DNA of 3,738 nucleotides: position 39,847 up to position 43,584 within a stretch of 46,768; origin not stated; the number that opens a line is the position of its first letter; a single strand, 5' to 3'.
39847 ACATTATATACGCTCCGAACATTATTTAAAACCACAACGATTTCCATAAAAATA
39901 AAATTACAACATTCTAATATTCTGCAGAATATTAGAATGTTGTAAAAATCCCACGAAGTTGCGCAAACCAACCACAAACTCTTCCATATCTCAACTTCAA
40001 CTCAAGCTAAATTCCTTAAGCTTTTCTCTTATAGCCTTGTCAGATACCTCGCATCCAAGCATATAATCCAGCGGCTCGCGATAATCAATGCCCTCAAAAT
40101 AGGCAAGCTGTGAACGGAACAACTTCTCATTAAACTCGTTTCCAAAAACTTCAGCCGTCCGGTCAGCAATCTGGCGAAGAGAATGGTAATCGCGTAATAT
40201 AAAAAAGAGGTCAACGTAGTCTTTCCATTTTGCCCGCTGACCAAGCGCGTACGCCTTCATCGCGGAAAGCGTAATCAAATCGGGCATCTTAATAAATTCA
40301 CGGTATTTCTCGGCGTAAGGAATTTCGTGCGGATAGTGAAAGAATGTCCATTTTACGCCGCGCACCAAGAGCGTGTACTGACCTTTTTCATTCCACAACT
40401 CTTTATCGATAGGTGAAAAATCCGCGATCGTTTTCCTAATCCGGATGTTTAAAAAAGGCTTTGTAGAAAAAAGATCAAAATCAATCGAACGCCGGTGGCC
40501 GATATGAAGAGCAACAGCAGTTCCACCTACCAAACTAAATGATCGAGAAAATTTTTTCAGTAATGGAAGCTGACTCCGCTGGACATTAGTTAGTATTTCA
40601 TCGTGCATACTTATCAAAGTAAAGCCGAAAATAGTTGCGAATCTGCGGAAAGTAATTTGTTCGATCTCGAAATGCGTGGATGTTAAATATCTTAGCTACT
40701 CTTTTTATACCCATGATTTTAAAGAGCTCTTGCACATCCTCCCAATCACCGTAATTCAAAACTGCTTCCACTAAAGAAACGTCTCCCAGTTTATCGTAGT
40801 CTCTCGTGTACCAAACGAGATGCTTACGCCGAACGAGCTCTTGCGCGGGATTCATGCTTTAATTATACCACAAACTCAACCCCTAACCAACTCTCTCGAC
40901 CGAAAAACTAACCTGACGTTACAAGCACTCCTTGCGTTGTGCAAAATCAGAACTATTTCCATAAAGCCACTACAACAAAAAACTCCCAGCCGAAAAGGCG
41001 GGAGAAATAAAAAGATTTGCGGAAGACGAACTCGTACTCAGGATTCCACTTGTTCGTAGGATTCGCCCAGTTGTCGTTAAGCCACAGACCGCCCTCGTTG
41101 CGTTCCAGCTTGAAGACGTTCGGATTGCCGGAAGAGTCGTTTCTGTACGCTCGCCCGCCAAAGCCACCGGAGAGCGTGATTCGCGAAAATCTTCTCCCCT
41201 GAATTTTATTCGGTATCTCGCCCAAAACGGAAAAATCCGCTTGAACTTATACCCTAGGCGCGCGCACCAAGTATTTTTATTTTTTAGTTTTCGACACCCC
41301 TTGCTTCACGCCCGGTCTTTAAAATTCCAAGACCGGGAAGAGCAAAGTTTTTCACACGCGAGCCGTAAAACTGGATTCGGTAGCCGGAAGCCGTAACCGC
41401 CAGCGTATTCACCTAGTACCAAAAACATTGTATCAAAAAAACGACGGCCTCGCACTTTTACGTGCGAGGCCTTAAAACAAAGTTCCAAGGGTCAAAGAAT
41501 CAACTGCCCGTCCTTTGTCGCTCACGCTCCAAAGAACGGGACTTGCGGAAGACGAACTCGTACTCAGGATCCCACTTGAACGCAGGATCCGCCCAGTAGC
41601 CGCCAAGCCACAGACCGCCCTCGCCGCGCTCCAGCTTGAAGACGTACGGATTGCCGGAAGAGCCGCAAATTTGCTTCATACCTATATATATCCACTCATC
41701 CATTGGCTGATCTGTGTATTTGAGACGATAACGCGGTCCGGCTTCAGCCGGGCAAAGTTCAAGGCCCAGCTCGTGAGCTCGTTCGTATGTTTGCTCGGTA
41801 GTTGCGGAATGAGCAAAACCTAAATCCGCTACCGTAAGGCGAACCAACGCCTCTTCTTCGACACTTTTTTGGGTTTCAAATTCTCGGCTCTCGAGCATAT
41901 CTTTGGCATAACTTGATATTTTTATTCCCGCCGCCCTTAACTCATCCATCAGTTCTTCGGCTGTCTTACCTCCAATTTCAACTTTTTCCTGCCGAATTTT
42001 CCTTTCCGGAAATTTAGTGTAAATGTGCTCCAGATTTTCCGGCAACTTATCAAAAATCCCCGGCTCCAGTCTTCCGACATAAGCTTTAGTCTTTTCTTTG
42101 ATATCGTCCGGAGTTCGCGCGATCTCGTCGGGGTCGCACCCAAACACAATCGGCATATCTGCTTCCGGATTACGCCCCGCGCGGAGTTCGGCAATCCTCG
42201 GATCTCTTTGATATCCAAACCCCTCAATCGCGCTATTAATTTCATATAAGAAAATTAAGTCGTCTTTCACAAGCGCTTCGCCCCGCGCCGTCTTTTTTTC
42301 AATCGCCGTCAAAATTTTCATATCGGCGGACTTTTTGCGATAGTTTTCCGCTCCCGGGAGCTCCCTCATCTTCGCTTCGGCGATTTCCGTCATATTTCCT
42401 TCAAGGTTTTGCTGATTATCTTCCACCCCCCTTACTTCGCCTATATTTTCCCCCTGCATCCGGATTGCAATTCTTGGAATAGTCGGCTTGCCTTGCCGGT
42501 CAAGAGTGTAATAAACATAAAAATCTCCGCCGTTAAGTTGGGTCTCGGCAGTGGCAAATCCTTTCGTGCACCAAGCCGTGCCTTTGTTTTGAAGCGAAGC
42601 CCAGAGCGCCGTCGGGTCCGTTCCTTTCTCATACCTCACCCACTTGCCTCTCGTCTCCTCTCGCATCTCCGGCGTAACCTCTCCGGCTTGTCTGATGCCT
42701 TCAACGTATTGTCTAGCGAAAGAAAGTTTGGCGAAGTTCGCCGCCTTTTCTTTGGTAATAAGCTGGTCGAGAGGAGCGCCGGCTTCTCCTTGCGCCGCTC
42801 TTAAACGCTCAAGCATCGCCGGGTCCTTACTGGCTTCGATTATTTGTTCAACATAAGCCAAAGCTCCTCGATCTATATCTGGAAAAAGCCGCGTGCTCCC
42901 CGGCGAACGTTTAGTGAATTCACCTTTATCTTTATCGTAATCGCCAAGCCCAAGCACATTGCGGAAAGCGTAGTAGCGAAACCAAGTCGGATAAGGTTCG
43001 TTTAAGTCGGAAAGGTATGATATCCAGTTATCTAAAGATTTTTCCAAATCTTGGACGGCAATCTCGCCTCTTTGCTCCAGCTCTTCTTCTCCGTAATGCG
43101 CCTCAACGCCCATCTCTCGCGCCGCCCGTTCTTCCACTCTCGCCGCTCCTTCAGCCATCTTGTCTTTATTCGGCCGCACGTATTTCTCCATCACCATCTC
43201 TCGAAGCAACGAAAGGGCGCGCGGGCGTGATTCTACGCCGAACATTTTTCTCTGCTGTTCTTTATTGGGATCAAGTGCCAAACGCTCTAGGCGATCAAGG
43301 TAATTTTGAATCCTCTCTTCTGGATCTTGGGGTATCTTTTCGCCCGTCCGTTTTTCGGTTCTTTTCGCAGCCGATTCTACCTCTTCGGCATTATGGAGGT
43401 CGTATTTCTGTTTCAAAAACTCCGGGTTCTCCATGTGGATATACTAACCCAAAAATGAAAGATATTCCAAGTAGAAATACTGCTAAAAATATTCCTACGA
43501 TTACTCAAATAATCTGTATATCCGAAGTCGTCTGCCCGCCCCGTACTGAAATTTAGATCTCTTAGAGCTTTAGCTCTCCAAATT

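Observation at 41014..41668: Adenine-specific TR/VR repeat pair: a diversity-generating retroelement signature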

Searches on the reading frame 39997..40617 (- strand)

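Call 10: search_protein_families(library=pfam, proteins=[window:39997-40617:-], max_evalue=0.01)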
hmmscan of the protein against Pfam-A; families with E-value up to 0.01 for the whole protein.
window:39997-40617:- (206 aa): 1 family
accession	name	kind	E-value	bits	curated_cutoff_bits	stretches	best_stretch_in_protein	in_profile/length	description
PF08843.17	AbiEii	-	3e-10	40.9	22.5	2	96-164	115-197/238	Nucleotidyl transferase AbiEii toxin, Type IV TA system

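Call 70: search_protein_families(library=ncbifam, proteins=[window:39997-40617:-], max_evalue=0.1)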
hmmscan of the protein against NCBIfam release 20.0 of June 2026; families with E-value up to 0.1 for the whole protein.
window:39997-40617:- (206 aa): 2 families
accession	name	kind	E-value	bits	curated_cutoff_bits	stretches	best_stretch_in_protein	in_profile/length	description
NF050006.2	ssl0461_fam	equivalog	0.015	15.3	90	1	122-156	9-43/60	protein IsiD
NF040492.1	not_ScfB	exception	0.023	13.6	855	1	38-84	141-187/450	ScfB-related radical SAM/SPASM orphan maturase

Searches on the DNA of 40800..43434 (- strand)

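Call 31: search_rna_families(source=window, start=40800, end=41700, threshold=evalue, max_evalue=1, show_alignments=2)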
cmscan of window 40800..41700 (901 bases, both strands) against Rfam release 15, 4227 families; matches with E-value up to 1: 0.
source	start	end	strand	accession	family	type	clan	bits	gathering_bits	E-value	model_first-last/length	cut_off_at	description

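Call 89: search_rna_families(sources=[L003, L037], threshold=gathering)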
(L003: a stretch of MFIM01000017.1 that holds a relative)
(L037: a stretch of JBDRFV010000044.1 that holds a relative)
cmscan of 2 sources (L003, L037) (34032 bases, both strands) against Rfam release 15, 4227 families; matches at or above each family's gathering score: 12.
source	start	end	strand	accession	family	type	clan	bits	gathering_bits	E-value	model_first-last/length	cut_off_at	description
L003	6682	6753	-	RF00005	tRNA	Gene; tRNA;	CL00001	71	29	8.9e-14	1-71/71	no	tRNA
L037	11027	11098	+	RF00005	tRNA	Gene; tRNA;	CL00001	69.8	29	1.8e-13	1-71/71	no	tRNA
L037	7319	7393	+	RF00005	tRNA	Gene; tRNA;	CL00001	69.6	29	2.2e-13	1-71/71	no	tRNA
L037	7195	7268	+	RF00005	tRNA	Gene; tRNA;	CL00001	65.2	29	3.4e-12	1-71/71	no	tRNA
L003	6404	6474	-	RF00005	tRNA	Gene; tRNA;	CL00001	64.6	29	5.2e-12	1-71/71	no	tRNA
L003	13361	13433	-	RF00005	tRNA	Gene; tRNA;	CL00001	61.6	29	3.5e-11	1-71/71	no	tRNA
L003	16892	16962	-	RF00005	tRNA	Gene; tRNA;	CL00001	60.4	29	7.3e-11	1-71/71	no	tRNA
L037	11113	11185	+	RF00005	tRNA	Gene; tRNA;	CL00001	59.9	29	1e-10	1-71/71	no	tRNA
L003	13255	13341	-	RF00005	tRNA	Gene; tRNA;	CL00001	58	29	3.3e-10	1-71/71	no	tRNA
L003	6580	6661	-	RF00005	tRNA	Gene; tRNA;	CL00001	57.6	29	4.4e-10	1-71/71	no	tRNA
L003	6310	6390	-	RF00005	tRNA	Gene; tRNA;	CL00001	57.3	29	5.1e-10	1-71/71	no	tRNA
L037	7026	7096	-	RF00005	tRNA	Gene; tRNA;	CL00001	55.6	29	1.5e-09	1-71/71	no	tRNA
